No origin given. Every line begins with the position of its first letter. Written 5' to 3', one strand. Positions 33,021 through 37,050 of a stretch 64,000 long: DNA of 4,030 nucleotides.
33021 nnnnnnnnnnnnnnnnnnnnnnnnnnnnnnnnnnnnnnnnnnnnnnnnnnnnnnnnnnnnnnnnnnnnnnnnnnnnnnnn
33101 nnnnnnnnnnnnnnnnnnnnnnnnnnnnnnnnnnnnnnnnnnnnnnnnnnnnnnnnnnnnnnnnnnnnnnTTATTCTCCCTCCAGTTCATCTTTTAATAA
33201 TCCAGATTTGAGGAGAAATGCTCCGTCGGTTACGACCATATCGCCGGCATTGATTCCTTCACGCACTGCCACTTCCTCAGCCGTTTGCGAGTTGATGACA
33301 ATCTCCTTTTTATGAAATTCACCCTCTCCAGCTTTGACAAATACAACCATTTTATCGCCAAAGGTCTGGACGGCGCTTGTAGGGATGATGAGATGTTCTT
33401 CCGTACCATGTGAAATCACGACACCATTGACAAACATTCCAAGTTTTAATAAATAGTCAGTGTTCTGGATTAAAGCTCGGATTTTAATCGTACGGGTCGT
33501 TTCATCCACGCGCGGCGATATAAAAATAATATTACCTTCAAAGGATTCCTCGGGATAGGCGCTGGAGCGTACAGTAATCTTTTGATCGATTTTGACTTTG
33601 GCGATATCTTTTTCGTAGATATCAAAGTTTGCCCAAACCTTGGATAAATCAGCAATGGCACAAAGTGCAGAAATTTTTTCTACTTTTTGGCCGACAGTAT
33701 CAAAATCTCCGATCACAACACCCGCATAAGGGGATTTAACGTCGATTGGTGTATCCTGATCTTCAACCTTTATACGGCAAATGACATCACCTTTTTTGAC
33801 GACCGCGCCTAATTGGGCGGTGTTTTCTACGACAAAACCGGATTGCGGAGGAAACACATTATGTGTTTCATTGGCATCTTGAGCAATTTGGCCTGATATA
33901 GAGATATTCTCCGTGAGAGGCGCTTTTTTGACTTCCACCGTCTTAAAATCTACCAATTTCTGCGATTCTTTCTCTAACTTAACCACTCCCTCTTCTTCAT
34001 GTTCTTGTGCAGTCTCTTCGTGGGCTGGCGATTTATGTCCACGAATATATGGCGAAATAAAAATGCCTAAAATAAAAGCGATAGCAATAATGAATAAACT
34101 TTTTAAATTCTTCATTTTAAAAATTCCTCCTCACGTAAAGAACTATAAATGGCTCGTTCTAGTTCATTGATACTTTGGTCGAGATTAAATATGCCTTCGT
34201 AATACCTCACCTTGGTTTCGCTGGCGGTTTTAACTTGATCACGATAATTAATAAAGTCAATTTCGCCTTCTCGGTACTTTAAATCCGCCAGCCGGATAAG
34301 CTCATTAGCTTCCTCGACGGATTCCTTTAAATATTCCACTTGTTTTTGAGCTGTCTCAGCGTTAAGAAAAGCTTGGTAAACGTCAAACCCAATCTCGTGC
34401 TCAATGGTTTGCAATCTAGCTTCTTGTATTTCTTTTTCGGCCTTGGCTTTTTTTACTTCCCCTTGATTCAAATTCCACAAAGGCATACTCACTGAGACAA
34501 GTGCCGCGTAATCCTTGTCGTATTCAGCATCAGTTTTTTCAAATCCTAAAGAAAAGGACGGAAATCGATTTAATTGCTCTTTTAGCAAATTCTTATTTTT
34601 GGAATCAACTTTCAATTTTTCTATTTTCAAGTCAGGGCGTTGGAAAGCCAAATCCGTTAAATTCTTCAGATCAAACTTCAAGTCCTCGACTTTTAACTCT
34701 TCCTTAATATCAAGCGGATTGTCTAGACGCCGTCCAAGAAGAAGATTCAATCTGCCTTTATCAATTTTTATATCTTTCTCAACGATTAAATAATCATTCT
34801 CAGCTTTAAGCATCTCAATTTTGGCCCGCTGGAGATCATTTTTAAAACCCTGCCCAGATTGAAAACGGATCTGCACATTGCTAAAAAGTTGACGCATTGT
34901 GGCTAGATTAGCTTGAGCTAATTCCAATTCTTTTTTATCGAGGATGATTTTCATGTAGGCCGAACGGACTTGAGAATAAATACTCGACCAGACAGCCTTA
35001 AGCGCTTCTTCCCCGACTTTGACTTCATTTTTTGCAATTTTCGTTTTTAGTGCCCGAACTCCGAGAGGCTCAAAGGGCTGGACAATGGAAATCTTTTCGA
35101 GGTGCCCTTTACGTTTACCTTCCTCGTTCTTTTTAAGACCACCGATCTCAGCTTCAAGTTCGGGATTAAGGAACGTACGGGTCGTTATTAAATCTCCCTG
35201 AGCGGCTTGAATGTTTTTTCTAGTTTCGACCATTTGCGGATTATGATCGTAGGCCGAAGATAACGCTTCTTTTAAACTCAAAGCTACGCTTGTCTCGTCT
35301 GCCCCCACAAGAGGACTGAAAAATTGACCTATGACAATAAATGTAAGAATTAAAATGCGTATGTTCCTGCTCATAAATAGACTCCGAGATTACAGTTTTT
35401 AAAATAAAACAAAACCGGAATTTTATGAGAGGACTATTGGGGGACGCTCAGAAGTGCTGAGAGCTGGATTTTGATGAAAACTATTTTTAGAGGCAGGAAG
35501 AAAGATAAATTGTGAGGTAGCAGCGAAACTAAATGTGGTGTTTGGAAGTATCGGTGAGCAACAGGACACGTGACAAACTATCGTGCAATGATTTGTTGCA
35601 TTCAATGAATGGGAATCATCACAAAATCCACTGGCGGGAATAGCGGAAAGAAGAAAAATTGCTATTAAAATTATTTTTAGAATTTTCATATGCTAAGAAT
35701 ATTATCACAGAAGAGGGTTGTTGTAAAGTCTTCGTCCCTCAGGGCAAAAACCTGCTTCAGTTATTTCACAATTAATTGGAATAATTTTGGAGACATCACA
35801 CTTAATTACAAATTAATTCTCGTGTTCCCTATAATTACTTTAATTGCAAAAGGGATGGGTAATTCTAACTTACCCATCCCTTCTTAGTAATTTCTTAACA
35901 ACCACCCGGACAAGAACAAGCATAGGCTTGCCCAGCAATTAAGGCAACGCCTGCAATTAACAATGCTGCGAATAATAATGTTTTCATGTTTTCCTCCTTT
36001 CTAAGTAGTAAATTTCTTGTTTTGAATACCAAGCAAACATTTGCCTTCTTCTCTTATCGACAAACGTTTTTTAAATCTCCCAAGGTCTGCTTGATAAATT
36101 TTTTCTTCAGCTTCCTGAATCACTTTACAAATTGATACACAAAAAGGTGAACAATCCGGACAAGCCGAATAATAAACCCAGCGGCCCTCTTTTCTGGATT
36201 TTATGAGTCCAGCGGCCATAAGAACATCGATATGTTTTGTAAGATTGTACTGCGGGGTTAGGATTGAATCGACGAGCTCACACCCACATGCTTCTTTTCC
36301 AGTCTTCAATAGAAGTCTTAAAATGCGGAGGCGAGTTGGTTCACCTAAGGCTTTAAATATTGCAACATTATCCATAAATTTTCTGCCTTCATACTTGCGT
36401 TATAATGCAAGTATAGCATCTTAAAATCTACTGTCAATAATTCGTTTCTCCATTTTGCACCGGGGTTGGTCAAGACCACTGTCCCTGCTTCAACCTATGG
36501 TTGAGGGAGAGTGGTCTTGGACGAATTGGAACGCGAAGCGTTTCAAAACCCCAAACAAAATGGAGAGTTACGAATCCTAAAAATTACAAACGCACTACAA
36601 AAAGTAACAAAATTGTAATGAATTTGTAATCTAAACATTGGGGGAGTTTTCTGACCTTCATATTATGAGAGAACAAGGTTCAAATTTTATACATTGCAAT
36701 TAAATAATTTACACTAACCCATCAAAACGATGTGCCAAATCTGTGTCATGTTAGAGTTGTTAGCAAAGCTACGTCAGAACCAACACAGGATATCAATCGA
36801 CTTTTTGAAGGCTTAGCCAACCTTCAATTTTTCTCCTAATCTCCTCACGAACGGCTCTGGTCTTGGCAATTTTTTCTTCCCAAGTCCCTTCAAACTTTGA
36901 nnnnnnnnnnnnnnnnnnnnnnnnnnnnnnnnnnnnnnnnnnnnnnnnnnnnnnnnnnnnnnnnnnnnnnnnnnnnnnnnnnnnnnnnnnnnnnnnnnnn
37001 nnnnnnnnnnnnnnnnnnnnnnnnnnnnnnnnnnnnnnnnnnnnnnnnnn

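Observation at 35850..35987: A 30-codon gene encoding a signal-like peptide that ends in CSCPGGC, followed by a strong hairpin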

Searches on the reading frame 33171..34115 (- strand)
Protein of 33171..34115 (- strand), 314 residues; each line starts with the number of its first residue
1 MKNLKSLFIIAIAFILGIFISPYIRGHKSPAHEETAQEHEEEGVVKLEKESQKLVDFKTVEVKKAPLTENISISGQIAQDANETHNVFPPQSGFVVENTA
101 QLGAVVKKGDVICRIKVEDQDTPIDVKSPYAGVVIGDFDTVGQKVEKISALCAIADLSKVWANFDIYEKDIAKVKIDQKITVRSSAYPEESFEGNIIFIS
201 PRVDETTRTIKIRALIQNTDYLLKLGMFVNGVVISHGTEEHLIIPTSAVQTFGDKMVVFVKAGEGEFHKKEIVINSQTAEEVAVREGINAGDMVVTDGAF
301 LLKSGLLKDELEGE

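Call 6: search_protein_families(library=pfam, proteins=[window:33171-34115:-], max_evalue=0.01)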
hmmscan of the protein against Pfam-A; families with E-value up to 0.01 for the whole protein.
window:33171-34115:- (314 aa): 2 families
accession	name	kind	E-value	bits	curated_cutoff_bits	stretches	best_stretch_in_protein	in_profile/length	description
PF16576.10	HlyD_D23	-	2.2e-35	122.3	30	1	122-229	107-214/214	Barrel-sandwich domain of CusB or HlyD membrane-fusion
PF13437.12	HlyD_3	-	9.3e-18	65.4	22.2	1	126-221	2-101/106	HlyD family secretion protein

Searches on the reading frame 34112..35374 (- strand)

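Call 6: search_protein_families(library=pfam, proteins=[window:34112-35374:-], max_evalue=0.01)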
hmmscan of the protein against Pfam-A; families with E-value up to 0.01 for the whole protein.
window:34112-35374:- (420 aa): 1 family
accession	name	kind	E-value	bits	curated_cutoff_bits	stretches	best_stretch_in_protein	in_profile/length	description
PF02321.23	OEP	-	6.5e-47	160.2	22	2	237-409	2-186/187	Outer membrane efflux protein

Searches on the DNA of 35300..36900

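Call 45: search_rna_families(source=window, start=35300, end=36900, threshold=evalue, max_evalue=1)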
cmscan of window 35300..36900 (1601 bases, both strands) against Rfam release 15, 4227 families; matches with E-value up to 1: 2.
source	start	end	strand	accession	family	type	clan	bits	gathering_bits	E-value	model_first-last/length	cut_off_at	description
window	35370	35429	-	RF00743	mir-308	Gene; miRNA;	-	20.3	60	0.34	1-63/63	no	mir-308 microRNA precursor family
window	36440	36576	-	RF03394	mir-2574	Gene; miRNA;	-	19.7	90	0.69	1-68/68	no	mir-2574 microRNA precursor family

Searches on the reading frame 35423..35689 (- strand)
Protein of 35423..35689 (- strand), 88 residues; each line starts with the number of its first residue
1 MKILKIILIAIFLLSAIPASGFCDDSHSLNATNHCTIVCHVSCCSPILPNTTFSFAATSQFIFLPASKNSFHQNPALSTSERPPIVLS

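Call 6: search_protein_families(library=pfam, proteins=[window:35423-35689:-], max_evalue=0.01)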
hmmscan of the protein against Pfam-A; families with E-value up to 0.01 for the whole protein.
window:35423-35689:- (88 aa): 0 families

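Call 10: search_protein_families(library=ncbifam, proteins=[window:35423-35689:-], max_evalue=1)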
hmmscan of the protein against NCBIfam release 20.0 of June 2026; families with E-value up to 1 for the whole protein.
window:35423-35689:- (88 aa): 2 families
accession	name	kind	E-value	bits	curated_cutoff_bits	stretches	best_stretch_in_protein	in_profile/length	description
NF033807.0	CopL_fam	subfamily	0.021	15.4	40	1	32-85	71-128/129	CopL family metal-binding regulatory protein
NF010225.0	PRK13681.1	equivalog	0.026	14.6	57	1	1-17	1-17/35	protein YohO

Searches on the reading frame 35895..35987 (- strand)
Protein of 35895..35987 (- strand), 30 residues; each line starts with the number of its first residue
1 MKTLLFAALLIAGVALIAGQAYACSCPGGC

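Call 6: search_protein_families(library=pfam, proteins=[window:35895-35987:-], max_evalue=0.01)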
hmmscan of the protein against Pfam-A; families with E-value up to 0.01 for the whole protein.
window:35895-35987:- (30 aa): 0 families

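Call 8: find_encoding_contigs(protein=window:35895-35987:-, flank=8000)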
Protein window:35895-35987:- (30 aa): 9 contigs read that carry it; 6 places shown.
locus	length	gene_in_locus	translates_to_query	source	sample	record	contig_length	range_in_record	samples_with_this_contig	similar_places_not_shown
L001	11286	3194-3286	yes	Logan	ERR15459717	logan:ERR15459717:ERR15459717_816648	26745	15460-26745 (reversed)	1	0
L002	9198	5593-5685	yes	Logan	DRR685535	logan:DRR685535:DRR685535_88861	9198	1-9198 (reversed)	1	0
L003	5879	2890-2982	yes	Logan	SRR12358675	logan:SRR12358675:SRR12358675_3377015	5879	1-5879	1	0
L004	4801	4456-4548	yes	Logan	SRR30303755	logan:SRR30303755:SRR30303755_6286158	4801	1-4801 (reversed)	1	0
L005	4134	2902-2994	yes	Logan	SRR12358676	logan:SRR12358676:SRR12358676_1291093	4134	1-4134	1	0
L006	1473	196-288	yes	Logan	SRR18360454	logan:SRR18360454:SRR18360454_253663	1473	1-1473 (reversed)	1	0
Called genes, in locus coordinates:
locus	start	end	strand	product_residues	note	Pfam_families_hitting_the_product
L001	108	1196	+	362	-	PF01758:SBF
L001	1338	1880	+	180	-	PF01451:LMWPc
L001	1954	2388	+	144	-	PF01451:LMWPc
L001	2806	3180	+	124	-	PF01022:HTH_5 (weak), PF12840:HTH_20 (weak)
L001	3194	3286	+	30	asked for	-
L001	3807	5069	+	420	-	PF02321:OEP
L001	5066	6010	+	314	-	PF25973:BSH_CzcB (faint), PF25944:Beta-barrel_RND, PF25954:Beta-barrel_RND_2, PF25990:Beta-barrel_YknX (weak), PF25967:RND-MFP_C, PF25975:CzcB_C, PF25989:YknX_C (weak)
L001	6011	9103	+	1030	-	PF00873:ACR_tran, PF03176:MMPL (faint)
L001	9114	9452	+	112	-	PF00543:P-II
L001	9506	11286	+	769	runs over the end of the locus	PF00403:HMA, PF00122:E1-E2_ATPase, PF00702:Hydrolase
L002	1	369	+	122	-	?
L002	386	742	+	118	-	PF06953:ArsD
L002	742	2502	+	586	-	PF00142:Fer4_NifH (weak), PF01656:CbiA, PF02374:ArsA_ATPase, PF13614:AAA_31, PF01656:CbiA, PF02374:ArsA_ATPase, PF10609:ParA (weak), PF13614:AAA_31, +11 more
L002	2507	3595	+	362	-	PF01758:SBF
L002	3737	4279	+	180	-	PF01451:LMWPc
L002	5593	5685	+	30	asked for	-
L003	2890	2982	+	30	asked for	-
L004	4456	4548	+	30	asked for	-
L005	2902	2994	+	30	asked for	-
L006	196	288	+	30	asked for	-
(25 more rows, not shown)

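Call 10: search_protein_families(library=ncbifam, proteins=[window:35895-35987:-], max_evalue=1)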
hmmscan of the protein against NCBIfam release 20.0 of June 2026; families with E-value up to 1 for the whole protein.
window:35895-35987:- (30 aa): 0 families

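Call 48: search_protein_representatives(alignment_id=A2)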
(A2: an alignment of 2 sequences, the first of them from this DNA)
Query: 2 sequences, 34 profile positions. Proteins with E-value up to 0.001 (for the whole library): 1; up to 1e-10: 1; up to 1e-30: 0. The best 1 are listed.
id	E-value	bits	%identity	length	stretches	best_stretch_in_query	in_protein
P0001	5.5e-15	71.3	-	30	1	1-30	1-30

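Call 66: search_dna_similar(query=window:35898-35987:-, collection=plasmids, mode=protein, max_evalue=10, max_rows=15)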
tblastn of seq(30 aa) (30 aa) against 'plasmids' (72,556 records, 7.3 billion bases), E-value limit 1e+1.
No match.

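Call 80: predict_structure(protein=window:35898-35987:-)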
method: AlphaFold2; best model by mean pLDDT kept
length: 30 residues; sequences in the alignment: 1
mean_pLDDT: 80.4   pTM: 0.32
mean pLDDT of the five models: 80.4, 80.3, 80.1, 76.9, 71.1
residues with pLDDT >= 90: 6; 70-90: 19; 50-70: 5; < 50: 0
segments of 3 or more residues with pLDDT < 50: none
pLDDT, mean of each block of 10 residues (from residue 1): 83 87 71
secondary structure, 60 per line:
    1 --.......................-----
elements in order: H3-25

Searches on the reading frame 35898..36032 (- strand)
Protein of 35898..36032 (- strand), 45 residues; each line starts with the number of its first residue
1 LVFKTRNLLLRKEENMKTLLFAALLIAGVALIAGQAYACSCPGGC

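Call 9: find_homologous_proteins(query=window:35898-36032:-, max_evalue=10)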
Query seq(45 aa) (45 aa): 1 proteins with E <= 10 among 1 candidates.
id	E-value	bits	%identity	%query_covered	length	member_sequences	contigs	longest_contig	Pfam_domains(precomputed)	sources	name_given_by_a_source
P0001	5.2e-10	56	100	67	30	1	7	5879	-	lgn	-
